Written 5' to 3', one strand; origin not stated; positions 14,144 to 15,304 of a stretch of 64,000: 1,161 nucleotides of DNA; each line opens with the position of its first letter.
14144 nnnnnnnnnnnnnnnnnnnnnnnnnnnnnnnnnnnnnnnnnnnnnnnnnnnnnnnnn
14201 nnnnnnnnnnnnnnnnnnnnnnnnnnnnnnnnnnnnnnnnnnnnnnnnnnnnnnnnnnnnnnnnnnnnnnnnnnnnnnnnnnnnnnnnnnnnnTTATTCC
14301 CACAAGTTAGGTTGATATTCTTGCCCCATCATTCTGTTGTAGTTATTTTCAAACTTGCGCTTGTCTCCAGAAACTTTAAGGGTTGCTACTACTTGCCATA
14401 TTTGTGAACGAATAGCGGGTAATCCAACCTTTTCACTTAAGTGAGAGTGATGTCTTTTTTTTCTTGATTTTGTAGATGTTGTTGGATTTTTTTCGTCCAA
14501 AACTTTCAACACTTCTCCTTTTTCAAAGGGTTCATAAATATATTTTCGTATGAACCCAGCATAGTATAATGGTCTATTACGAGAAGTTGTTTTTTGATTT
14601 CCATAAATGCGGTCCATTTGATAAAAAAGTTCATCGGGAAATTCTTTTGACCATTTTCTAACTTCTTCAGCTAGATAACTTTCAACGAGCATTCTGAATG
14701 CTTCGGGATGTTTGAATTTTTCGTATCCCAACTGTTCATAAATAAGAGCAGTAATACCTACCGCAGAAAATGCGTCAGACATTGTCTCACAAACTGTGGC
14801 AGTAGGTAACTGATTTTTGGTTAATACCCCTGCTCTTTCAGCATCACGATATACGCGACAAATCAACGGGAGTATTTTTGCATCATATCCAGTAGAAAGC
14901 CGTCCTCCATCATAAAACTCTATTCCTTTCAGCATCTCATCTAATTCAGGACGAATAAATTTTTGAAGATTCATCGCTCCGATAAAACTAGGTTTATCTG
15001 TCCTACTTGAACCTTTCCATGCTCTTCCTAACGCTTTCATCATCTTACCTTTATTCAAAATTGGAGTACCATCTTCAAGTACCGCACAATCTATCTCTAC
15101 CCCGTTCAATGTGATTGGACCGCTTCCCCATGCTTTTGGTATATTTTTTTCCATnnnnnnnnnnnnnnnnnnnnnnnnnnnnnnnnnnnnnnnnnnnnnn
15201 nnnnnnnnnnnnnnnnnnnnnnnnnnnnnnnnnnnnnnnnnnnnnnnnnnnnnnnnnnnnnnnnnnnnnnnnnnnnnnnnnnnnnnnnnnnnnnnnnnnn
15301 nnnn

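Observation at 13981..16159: IS1595-family element with passenger genes, bounded by 33-bp inverted repeats and inserted 32 bp upstream of the nuclease/helicase operon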

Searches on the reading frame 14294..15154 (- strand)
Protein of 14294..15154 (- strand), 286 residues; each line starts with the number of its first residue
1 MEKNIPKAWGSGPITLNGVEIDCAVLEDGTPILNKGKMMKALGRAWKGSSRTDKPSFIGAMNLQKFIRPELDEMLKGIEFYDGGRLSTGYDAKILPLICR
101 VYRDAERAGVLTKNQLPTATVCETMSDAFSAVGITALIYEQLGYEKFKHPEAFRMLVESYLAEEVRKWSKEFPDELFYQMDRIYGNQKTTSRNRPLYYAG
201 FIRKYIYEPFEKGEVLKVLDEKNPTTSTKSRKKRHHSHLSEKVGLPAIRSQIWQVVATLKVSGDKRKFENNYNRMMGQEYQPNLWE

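Call 5: search_protein_families(library=pfam, proteins=[window:14294-15154:-], max_evalue=0.01)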
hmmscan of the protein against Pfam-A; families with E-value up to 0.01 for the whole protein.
window:14294-15154:- (286 aa): 1 family
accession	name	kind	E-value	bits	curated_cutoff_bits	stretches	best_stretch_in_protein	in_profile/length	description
PF10546.14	P63C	-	4.6e-19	69.2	26.1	1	156-247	1-92/93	P63C domain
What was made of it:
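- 14294..15154 (-): ORF2, 286 aa, P63C-domain protein; conserved partner gene of this transposase lineage. Pfam P63C, E 4.6e-19, aa 156-247 (call 5).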

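Call 8: find_encoding_contigs(protein=window:14294-15154:-, flank=6000, max_places=10)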
Protein window:14294-15154:- (286 aa): 1 contig read that carries it; 1 place shown.
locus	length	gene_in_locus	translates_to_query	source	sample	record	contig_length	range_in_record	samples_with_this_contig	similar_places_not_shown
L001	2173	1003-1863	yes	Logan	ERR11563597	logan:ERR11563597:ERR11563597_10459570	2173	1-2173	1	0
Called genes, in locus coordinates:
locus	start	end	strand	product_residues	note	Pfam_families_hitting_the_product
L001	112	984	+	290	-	PF12760:Zn_ribbon_IS1595, PF12762:DDE_Tnp_IS1595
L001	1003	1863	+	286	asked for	PF10546:P63C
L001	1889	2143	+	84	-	-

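Call 20: find_homologous_proteins(query=window:14294-15154:-, max_evalue=0.001)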
Query window:14294-15154:- (286 aa): 245 proteins with E <= 0.001 among 1034 candidates; the best 120 are listed.
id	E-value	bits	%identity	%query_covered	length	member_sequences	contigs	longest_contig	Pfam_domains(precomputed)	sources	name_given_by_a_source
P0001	1.3e-192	656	100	100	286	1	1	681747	PF10546.15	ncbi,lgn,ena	-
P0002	1.3e-162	558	84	100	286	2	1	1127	PF10546.15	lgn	-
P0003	2.7e-160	550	82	100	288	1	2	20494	PF10546.15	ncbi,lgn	ncbi:MAG: P63C domain-containing protein [Minisyncoccia bacterium]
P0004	2.0e-158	544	81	100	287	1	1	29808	PF10546.15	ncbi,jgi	-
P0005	2.8e-158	543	82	100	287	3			PF10546.15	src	-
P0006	2.0e-156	537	83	98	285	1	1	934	PF10546.15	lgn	-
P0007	3.5e-154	530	80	98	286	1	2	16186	PF10546.15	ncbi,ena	-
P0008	1.7e-153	528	79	100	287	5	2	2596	PF10546.15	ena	-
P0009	3.7e-153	527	79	100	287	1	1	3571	PF10546.15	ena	-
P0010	2.2e-152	524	80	100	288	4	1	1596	PF10546.15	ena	-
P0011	3.0e-151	520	78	100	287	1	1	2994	PF10546.15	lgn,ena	-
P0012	4.7e-148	510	77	99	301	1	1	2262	PF10546.15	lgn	-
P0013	1.0e-147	509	77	100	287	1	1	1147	PF10546.15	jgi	jgi:hypothetical protein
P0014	2.6e-147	507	77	98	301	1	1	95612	PF10546.15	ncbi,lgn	-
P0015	2.8e-147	507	76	99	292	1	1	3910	PF10546.15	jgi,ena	-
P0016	3.5e-146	504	77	100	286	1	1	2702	PF10546.15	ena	-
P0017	9.5e-146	502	77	99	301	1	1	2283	PF10546.15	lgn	-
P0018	2.3e-145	501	76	99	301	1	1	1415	PF10546.15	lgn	-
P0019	7.0e-145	500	74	100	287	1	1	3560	PF10546.15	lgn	-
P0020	1.7e-144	498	75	98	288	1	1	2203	PF10546.15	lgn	-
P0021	9.0e-144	496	74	99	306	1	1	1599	PF10546.15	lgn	-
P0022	1.7e-143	495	75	99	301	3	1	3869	PF10546.15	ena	-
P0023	3.0e-143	494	75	100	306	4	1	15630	PF10546.15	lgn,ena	-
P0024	3.1e-141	488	72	100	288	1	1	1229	PF10546.15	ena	-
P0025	5.9e-141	487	72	100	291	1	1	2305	PF10546.15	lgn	-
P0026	1.1e-140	486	73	100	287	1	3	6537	PF10546.15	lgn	-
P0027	1.6e-140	485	72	100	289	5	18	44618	PF10546.15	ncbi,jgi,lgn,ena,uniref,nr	ncbi:MAG: hypothetical protein A3J48_04125 [Candidatus Doudnabacteria bacterium RIFCSPHIGHO2_02_FULL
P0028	2.1e-140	485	72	100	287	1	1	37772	PF10546.15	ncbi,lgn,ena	-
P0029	2.3e-140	485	73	98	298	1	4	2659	PF10546.15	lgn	-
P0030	2.6e-140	485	71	100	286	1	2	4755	PF10546.15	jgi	jgi:hypothetical protein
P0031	4.2e-139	481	71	100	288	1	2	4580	PF10546.15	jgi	jgi:hypothetical protein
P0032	1.7e-138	479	73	100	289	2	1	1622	PF10546.15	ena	-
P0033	1.9e-138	478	72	98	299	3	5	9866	PF10546.15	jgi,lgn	jgi:hypothetical protein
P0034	2.5e-138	478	70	100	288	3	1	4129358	PF10546.15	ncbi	-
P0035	1.4e-137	476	73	100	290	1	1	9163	PF10546.15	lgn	-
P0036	1.0e-136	473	69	100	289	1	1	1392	PF10546.15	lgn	-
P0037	1.5e-136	472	70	100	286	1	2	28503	PF10546.15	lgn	-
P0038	3.0e-135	468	69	100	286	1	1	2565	PF10546.15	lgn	-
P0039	3.2e-135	468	71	100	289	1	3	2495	PF10546.15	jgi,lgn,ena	-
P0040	5.7e-134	464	70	100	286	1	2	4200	PF10546.15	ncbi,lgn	-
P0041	4.6e-133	461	71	98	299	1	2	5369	PF10546.15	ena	-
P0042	8.0e-133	460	70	97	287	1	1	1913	PF10546.15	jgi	jgi:hypothetical protein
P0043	2.7e-132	458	69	100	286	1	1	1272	PF10546.15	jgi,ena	-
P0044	3.5e-132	458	68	100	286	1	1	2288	PF10546.15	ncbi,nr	ncbi:hypothetical protein EON73_02435 [bacterium]|nr:MAG: hypothetical protein EON73_02435 [bacteriu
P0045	1.5e-131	456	69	100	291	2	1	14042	PF10546.15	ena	-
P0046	9.0e-131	453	68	100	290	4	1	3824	PF10546.15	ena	-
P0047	2.5e-130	452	69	100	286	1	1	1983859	PF10546.15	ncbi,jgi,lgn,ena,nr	ncbi:MAG TPA: P63C domain-containing protein [Chitinophagaceae bacterium]|nr:P63C domain-containing 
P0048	2.7e-130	452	67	99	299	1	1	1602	PF10546.15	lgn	-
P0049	2.8e-130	452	68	100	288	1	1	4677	PF10546.15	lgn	-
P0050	4.1e-130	451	69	100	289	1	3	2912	PF10546.15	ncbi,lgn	-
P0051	4.4e-130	451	68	100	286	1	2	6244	PF10546.15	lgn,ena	-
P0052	4.8e-130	451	67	100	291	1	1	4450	PF10546.15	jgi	jgi:hypothetical protein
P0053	5.8e-130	451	70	100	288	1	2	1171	PF10546.15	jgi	-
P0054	7.2e-130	450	68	100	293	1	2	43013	PF10546.15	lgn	-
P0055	8.1e-130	450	68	98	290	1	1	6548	PF10546.15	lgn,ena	-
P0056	9.8e-130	450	68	99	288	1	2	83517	PF10546.15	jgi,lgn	jgi:hypothetical protein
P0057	1.1e-129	450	67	100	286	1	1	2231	PF10546.15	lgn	-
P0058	1.5e-129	449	67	100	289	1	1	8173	PF10546.15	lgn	-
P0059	1.8e-129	449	67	100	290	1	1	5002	PF10546.15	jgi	jgi:hypothetical protein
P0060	2.4e-129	449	69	100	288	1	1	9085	PF10546.15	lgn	-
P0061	5.1e-129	447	67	100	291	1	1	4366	PF10546.15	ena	-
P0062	5.2e-129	447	68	100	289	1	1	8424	PF10546.15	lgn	-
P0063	7.2e-129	447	69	98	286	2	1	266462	PF10546.15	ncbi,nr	ncbi:MAG: hypothetical protein JST87_11365 [Bacteroidetes bacterium]|nr:hypothetical protein [Bacter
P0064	1.3e-128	446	68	100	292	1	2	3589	PF10546.15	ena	-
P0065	1.9e-128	446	68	98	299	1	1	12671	PF10546.15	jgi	jgi:hypothetical protein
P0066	2.4e-128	445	67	98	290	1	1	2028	PF10546.15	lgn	-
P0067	3.6e-128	445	67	98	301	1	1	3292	PF10546.15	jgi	-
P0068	6.1e-128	444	67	100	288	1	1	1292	PF10546.15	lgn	-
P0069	6.6e-128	444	66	100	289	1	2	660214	PF10546.15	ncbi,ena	-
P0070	1.5e-127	443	69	95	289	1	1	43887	PF10546.15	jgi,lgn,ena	-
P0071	1.6e-127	443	66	100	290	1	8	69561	PF10546.15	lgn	-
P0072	2.0e-127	442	67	99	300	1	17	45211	PF10546.15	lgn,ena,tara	tara:strand:- start:1 stop:903 length:903 start_codon:yes stop_codon:yes gene_type:complete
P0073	2.7e-127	442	65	100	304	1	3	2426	PF10546.15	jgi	jgi:hypothetical protein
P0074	2.9e-127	442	68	98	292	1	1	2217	PF10546.15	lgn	-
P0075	3.0e-127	442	67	98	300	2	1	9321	PF10546.15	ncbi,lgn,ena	-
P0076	4.5e-127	441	68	98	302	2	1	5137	PF10546.15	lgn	-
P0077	5.9e-127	441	68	99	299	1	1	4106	PF10546.15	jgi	jgi:hypothetical protein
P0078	7.4e-127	440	69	100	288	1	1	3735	PF10546.15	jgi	jgi:P63C domain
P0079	8.4e-127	440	66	100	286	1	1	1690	PF10546.15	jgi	-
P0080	9.9e-127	440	66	100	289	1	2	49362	PF10546.15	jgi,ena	jgi:hypothetical protein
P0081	1.2e-126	440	67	100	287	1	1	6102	PF10546.15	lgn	-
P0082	1.5e-126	439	67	98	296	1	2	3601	PF10546.15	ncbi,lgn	-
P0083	3.3e-126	438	66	100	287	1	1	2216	PF10546.15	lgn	-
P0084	4.8e-126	438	66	100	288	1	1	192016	PF10546.15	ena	-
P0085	1.0e-125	437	65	98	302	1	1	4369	PF10546.15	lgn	-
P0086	1.4e-125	436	66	100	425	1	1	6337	PF12760.13,PF10546.15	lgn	-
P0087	1.4e-125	436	68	98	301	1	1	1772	PF10546.15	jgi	jgi:hypothetical protein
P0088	1.6e-125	436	67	99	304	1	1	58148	PF10546.15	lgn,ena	-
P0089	1.6e-125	436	64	100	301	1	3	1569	PF10546.15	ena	-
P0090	1.7e-125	436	67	100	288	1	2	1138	PF10546.15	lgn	-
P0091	2.9e-125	435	66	100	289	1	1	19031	PF10546.15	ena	-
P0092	3.0e-125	435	67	98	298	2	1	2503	PF10546.15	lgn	-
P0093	5.6e-125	434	65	98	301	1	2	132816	PF10546.15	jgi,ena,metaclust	metaclust:\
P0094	6.3e-125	434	69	98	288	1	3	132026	PF10546.15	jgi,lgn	-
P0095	8.6e-125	434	65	99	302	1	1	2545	PF10546.15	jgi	-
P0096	1.2e-124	433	66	98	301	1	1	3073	PF10546.15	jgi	jgi:hypothetical protein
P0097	1.3e-124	433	66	99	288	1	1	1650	PF10546.15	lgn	-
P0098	2.9e-124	432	66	98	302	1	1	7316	PF10546.15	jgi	jgi:P63C domain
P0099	3.0e-124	432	64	100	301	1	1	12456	PF10546.15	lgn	-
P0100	7.1e-124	431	65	100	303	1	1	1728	PF10546.15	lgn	-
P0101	8.3e-124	430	64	99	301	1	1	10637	PF10546.15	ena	-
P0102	1.4e-123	430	64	99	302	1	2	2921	PF10546.15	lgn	-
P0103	1.7e-123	429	67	98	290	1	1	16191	PF10546.15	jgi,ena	jgi:hypothetical protein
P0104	1.9e-123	429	66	100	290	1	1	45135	PF10546.15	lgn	-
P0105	3.2e-123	428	66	98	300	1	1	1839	PF10546.15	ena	-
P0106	3.6e-123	428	63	100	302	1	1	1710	PF10546.15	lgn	-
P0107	4.1e-123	428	66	100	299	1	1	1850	PF10546.15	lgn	-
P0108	7.2e-123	427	64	98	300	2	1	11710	PF10546.15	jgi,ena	-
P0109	7.5e-123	427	64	100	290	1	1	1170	PF10546.15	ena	-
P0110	9.5e-123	427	68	97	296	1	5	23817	PF10546.15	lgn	-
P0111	1.0e-122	427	64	99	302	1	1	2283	PF10546.15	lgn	-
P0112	1.7e-122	426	66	98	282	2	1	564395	PF10546.15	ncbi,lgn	ncbi:MAG: P63C domain-containing protein [Chitinophagales bacterium]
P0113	2.3e-122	426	64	98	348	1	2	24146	PF10546.15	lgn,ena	-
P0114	3.8e-122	425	64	100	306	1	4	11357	PF10546.15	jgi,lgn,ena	-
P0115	4.5e-122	425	64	100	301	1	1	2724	PF10546.15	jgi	jgi:hypothetical protein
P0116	1.3e-121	423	63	98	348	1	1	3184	PF10546.15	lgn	-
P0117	1.4e-121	423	64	100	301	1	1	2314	PF10546.15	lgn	-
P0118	1.4e-121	423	65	100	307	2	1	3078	PF10546.15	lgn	-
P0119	2.0e-121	423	65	98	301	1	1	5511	PF10546.15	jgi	jgi:hypothetical protein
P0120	3.6e-121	422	63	99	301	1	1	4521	PF10546.15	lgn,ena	-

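Call 30: predict_structure(alignment_id=A1)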
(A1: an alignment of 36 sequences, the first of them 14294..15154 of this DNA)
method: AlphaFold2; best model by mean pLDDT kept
length: 286 residues; sequences in the alignment: 36
mean_pLDDT: 73.7   pTM: 0.61
mean pLDDT of the five models: 73.7, 73.0, 71.7, 66.4, 63.8
residues with pLDDT >= 90: 31; 70-90: 128; 50-70: 113; < 50: 14
segments of 3 or more residues with pLDDT < 50: 279-286
pLDDT, mean of each block of 10 residues (from residue 1): 75 87 87 89 71 73 88 88 88 89 91 89 80 75 66 68 64 63 62 65 67 52 69 57 59 75 79 66 42
secondary structure, 60 per line:
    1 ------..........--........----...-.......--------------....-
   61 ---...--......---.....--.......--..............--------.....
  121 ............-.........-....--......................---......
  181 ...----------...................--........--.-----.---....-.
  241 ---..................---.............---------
elements in order: E7-16 E19-26 E31-33 H35-41 H56-59 H69-74 E78-82 E85-91 H94-107 H116-132 H134-142 H144-147 H150-171 H175-183 H194-212 H215-222 H235-238 H245-261 H265-277
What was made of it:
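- Tried and rejected: The AlphaFold2 model has mean pLDDT 73.7, with a confident N-terminal beta-rich domain (call 30).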

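Call 34: fold_search(model_id=the predicted structure, library=pdb)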
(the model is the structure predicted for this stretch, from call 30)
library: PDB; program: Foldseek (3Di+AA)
matches with E <= 10: 91; with E <= 0.001: 0
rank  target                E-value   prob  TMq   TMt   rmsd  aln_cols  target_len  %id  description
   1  8sre_A                1.1e+00  0.06  0.13  0.04  19.9       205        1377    8  Cryo-EM structure of TRPM2 chanzyme in the presence of Magnesium and ADP-ribose, closed state (released 2024-05-15)
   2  4h83_B                1.8e+00  0.04  0.13  0.11  10.6       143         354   10  Crystal structure of Mandelate racemase/muconate lactonizing enzyme (EFI target:502127) (released 2012-10-10)
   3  6npf_F                2.0e+00  0.03  0.12  0.09  11.7       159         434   17  Structure of E.coli enolase in complex with an analog of the natural product SF-2312 metabolite. (released 2019-11-27)
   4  3no1_F                2.1e+00  0.06  0.14  0.12  10.4       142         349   10  Crystal Structure of Mandelate racemase/muconate lactonizing enzyme from a Marine actinobacterium in complex with magn (released 2010-07-07)
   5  6a73_A                2.1e+00  0.04  0.12  0.12  16.7       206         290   10  Complex structure of CSN2 with IP6 (released 2019-07-03)
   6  6npf_B                2.1e+00  0.03  0.12  0.09  11.7       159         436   17  Structure of E.coli enolase in complex with an analog of the natural product SF-2312 metabolite. (released 2019-11-27)
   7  6npf_D                2.5e+00  0.03  0.12  0.09  11.4       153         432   16  Structure of E.coli enolase in complex with an analog of the natural product SF-2312 metabolite. (released 2019-11-27)
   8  8sr8_A                2.7e+00  0.04  0.14  0.04  20.4       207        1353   10  Cryo-EM structure of TRPM2 chanzyme in the presence of EDTA (apo state) (released 2024-05-08)
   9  4h83_E                2.7e+00  0.03  0.12  0.11  10.7       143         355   10  Crystal structure of Mandelate racemase/muconate lactonizing enzyme (EFI target:502127) (released 2012-10-10)
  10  7woo_D                2.8e+00  0.03  0.14  0.04  16.8       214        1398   17  Cryo-EM structure of the inner ring protomer of the Saccharomyces cerevisiae nuclear pore complex (released 2022-04-13)
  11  6bfz_D                3.0e+00  0.03  0.12  0.09  11.6       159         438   18  Crystal structure of enolase from E. coli with a mixture of apo form, substrate, and product form (released 2018-10-31)
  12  5ohg_B                3.0e+00  0.02  0.12  0.10  11.6       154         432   16  enolase in complex with RNase E (released 2017-07-26)
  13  4ilu                  3.1e+00  0.05  0.11  0.18  15.7       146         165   11  Crystal structure of Mycobacterium tuberculosis CarD (released 2013-10-30)
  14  8srg_A                3.3e+00  0.03  0.13  0.04  21.6       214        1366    8  Cryo-EM structure of TRPM2 chanzyme in the presence of Magnesium, Adenosine monophosphate, and Ribose-5-phosphate (released 2024-05-15)
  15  8sra_A                3.3e+00  0.02  0.11  0.04  19.7       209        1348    8  Cryo-EM structure of TRPM2 chanzyme in the presence of Calcium (released 2024-05-08)
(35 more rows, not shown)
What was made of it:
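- Tried and rejected: Foldseek against PDB gave nothing below E = 1 (call 34).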

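Call 35: search_protein_families(library=phrogs, proteins=[window:14294-15154:-], max_evalue=0.1)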
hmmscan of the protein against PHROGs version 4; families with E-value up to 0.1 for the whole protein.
window:14294-15154:- (286 aa): 3 families
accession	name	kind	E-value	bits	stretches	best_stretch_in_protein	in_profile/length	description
phrog_2384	-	unknown function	2.4e-77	261.5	1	2-280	41-326/338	-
phrog_1136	-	unknown function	4.2e-05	24.4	1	161-270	121-225/244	-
phrog_518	-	transcription regulation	0.095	13.2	0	200-276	177-252/268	Rha-like transcriptional regulator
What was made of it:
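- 14294..15154 (-): Full-length match to phrog_2384, E 2.4e-77 (call 35).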

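Call 37: search_dna_similar(query=window:14294-15154:-, collection=phages, mode=protein, max_rows=25)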
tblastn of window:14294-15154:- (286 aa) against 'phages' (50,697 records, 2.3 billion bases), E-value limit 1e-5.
Records with a match: 62; places in all: 62; records where one place covers at least 80% of the query: 62.
Best place of each record, by identity: <60% 62.
By first word of the organism name: Salmonella 24; Enterobacteria 6; Escherichia 6; Burkholderia 5; Streptococcus 4; Gordonia 4; Stx 4; Stx2-converting 3; Erwinia 2; Bacteriophage 1; and 3 more.
By host as written in the record: Salmonella enterica 10; Salmonella sp. 7; - 6; Salmonella typhimurium DT104 2; Burkholderia cepacia LMG 18821 2; Salmonella enterica subsp. diarizonae 519/03 IIIb 2; Gordonia westfalica NRRL B-24152 2; Erwinia persicina 2; and 26 more.
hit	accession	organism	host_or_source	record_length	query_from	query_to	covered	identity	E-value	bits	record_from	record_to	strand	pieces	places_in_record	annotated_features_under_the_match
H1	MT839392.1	Bacteriophage sp.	human fecal samples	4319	12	281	94%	35.1%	2e-36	142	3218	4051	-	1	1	record has no annotation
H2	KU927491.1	Salmonella phage 146851_sal5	Salmonella enterica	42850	11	274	90%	34.8%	9e-35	171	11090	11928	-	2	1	hypothetical protein (x2)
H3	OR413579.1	Salmonella phage SPLA1b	Salmonella enterica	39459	11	274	92%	33.6%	2e-42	160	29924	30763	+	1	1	hypothetical protein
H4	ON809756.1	Salmonella phage Salfasec13b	Salmonella enterica subsp. enterica ...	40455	11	274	92%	33.6%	2e-42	160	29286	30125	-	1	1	hypothetical protein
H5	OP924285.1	Salmonella phage vB_Se_GLBO_sp11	Salmonella enterica subsp. enterica ...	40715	11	274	92%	33.6%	2e-42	160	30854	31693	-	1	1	record has no annotation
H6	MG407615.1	Salmonella phage Bp96115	Salmonella enterica subsp. enterica ...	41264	11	274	92%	33.6%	2e-42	160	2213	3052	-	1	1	hypothetical protein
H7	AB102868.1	Enterobacteria phage ST104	Salmonella typhimurium DT104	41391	11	274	92%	33.6%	2e-42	160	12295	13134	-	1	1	orf23: ORF23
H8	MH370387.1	Salmonella phage S149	Salmonella enterica serotype ...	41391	11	274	92%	33.6%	2e-42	160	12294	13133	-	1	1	hypothetical protein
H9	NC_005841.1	Enterobacteria phage ST104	Salmonella typhimurium DT104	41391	11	274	92%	33.6%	2e-42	160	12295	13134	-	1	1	orf23: ORF23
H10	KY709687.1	Salmonella phage 29485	Salmonella enterica subsp. enterica ...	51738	11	274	92%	33.6%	2e-42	160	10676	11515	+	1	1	hypothetical protein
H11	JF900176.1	Salmonella phage SPN9CC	Salmonella sp.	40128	11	274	92%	33.6%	2e-42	160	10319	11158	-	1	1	hypothetical protein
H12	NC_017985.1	Salmonella phage SPN9CC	Salmonella sp.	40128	11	274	92%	33.6%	2e-42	160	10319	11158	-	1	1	hypothetical protein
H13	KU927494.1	Salmonella phage 103203_sal5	Salmonella enterica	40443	11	274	92%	33.6%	2e-42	160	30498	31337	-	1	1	hypothetical protein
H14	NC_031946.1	Salmonella phage 103203_sal5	Salmonella enterica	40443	11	274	92%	33.6%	2e-42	160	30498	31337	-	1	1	hypothetical protein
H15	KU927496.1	Salmonella phage 101962B_sal5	Salmonella enterica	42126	11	274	92%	33.6%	2e-42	160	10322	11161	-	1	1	hypothetical protein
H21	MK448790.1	Streptococcus phage Javan515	Streptococcus pyogenes MGAS5005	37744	1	279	98%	30.3%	2e-37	146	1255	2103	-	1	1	hypothetical protein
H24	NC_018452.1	Burkholderia phage DC1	Burkholderia cepacia LMG 18821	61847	3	275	95%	30.8%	4e-30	124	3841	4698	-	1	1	hypothetical protein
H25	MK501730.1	Gordonia phage Barco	Gordonia terrae 3612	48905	5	275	95%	30.6%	4e-36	142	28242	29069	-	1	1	34: hypothetical protein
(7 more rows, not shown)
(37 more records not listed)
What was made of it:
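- Closest known: Phage P63C-family proteins. Same: Full-length homology at 30-35% identity over 92-98% of the protein (call 37).
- The P63C family is phage-typical: phrog_2384 (call 35), with 62 phage records holding a homologue (call 37).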

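Call 38: search_dna_similar(query=window:14294-15154:-, collection=plasmids, mode=protein, max_rows=25)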
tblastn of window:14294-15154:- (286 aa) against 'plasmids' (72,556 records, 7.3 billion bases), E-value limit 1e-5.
Records with a match: 20; places in all: 21; records where one place covers at least 80% of the query: 20.
Best place of each record, by identity: <60% 20.
By first word of the organism name: Escherichia 5; Salmonella 3; Clostridium 3; Paraburkholderia 1; Deinococcus 1; Caballeronia 1; Acinetobacter 1; Pantoea 1; Methylorubrum 1; Yersinia 1; and 2 more.
By predicted mobility (MOB-suite, as given by PLSDB): non-mobilizable 16; mobilizable 2; conjugative 2.
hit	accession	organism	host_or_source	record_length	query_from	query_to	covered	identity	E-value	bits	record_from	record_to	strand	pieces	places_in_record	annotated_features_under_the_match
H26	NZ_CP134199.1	Paraburkholderia sp. FT54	single cell,Rhizosphere soil of Tomato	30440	2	274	95%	33.2%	5e-40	155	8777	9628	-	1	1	P63C domain-containing protein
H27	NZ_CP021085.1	Deinococcus ficus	Ficus religiosa L.,cell ...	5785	3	283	98%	32.1%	3e-38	149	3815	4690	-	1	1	P63C domain-containing protein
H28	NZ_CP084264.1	Caballeronia sp. SL2Y3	Jalysus wickhami,Cell culture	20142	2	274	95%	32.9%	4e-39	152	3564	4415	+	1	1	P63C domain-containing protein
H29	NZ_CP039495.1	Salmonella enterica subsp. enterica serovar Bareilly str. ...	Homo sapiens,Human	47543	11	274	90%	34.8%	4e-34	171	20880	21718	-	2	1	P63C domain-containing protein | hypothetical protein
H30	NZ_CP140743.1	Salmonella enterica subsp. enterica serovar Newport str. ...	animal,bird feces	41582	11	274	92%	33.6%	6e-42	160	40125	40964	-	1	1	P63C domain-containing protein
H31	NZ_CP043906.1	Salmonella enterica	-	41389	11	274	92%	33.6%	6e-42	160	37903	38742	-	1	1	P63C domain-containing protein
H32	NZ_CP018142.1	Acinetobacter larvae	Omphisa fuscidentalis Hampson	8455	7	276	94%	30.2%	5e-29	123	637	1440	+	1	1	P63C domain-containing protein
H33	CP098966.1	Escherichia coli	culture,Pooled faeces sample collected ...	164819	6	279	96%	29.6%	2e-25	113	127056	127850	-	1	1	P63C domain-containing protein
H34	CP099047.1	Escherichia coli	culture,Pooled faeces sample collected ...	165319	6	279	96%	29.6%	2e-25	113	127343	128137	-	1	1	P63C domain-containing protein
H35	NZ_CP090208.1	Pantoea agglomerans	pure culture,Braised chicken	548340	9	278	94%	29.1%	2e-23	106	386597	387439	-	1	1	P63C domain-containing protein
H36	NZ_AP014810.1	Methylorubrum populi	-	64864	3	275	95%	28.3%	1e-24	110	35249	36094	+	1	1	P63C domain-containing protein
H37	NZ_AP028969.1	Yersinia pseudotuberculosis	-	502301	18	282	93%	28.3%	2e-17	89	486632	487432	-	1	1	P63C domain-containing protein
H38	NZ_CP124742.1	Escherichia coli O157:H7 str. EDL933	Homo sapiens,feces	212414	5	275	95%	27.4%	3e-31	130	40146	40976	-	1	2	P63C domain-containing protein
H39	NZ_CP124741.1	Escherichia coli O157:H7 str. EDL933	Homo sapiens,feces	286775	5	275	95%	27.4%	3e-31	130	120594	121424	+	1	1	P63C domain-containing protein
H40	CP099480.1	Roseomonas mucosa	Human skin,single cell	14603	13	283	95%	26.3%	2e-22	103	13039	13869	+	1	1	P63C domain-containing protein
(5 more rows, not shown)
